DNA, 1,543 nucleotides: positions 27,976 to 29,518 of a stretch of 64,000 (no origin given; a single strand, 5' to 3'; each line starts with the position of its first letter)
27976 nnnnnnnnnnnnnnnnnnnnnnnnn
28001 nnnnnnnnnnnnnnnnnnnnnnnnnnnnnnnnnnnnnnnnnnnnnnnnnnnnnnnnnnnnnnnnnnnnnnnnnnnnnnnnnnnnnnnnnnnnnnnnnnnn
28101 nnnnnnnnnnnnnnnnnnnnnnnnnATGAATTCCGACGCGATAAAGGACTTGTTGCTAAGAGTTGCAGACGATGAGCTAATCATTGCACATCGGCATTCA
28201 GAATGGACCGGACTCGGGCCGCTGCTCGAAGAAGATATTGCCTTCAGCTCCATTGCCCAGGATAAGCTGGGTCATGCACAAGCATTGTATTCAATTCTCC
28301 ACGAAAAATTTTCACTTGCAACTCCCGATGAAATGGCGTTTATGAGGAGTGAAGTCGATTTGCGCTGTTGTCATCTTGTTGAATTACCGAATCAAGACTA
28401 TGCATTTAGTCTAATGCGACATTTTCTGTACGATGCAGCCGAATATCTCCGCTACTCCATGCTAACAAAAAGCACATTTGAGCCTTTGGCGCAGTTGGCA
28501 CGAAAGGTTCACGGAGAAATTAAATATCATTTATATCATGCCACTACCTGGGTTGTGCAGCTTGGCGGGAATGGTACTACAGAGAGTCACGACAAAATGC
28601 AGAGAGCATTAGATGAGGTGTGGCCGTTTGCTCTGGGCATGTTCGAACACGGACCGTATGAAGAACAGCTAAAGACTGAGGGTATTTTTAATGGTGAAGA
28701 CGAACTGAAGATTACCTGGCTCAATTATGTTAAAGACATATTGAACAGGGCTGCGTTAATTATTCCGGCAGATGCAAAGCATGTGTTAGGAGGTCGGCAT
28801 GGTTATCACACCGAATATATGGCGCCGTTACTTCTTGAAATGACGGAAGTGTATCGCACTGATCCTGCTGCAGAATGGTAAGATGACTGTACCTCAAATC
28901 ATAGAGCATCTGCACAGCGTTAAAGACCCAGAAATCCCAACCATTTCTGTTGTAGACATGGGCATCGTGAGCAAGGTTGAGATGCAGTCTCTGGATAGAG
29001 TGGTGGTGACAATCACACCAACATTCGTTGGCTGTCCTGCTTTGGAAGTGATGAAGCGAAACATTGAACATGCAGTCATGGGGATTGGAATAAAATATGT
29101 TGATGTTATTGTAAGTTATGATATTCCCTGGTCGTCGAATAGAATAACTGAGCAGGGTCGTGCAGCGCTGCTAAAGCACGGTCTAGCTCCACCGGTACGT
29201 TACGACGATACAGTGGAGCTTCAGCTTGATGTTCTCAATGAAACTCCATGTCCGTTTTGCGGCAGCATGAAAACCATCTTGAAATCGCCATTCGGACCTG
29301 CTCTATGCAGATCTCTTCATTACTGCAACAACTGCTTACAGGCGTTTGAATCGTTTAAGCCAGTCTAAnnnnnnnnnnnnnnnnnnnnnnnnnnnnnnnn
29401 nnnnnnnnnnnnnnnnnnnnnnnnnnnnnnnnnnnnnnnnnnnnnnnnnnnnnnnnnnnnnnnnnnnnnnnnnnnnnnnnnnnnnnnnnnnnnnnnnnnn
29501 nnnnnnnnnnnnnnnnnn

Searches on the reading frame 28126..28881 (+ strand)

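Call 14: search_protein_families(library=pfam, proteins=[window:28126-28881:+], max_evalue=0.001)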
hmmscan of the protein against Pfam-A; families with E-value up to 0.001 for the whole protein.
window:28126-28881:+ (251 aa): 1 family
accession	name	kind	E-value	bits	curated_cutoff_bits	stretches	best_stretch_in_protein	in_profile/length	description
PF05138.18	PaaA_PaaC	-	1.8e-74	250.7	28.5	1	4-251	16-263/263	Phenylacetic acid catabolic protein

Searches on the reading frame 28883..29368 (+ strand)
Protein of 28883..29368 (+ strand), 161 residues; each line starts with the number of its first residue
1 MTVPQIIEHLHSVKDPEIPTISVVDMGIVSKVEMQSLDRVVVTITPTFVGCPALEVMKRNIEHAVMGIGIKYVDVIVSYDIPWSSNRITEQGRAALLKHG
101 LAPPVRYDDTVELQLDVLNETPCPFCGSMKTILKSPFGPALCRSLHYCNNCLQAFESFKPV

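Call 14: search_protein_families(library=pfam, proteins=[window:28883-29368:+], max_evalue=0.001)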
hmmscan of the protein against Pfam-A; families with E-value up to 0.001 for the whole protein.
window:28883-29368:+ (161 aa): 2 families
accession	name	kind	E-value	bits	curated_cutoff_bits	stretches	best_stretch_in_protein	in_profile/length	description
PF23451.1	Zn_ribbon_PaaD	-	1e-17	63.9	27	1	119-159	13-53/53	PaaD zinc beta ribbon domain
PF01883.24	FeS_assembly_P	-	1.9e-12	47.7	23.5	1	5-66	3-62/73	Iron-sulfur cluster assembly protein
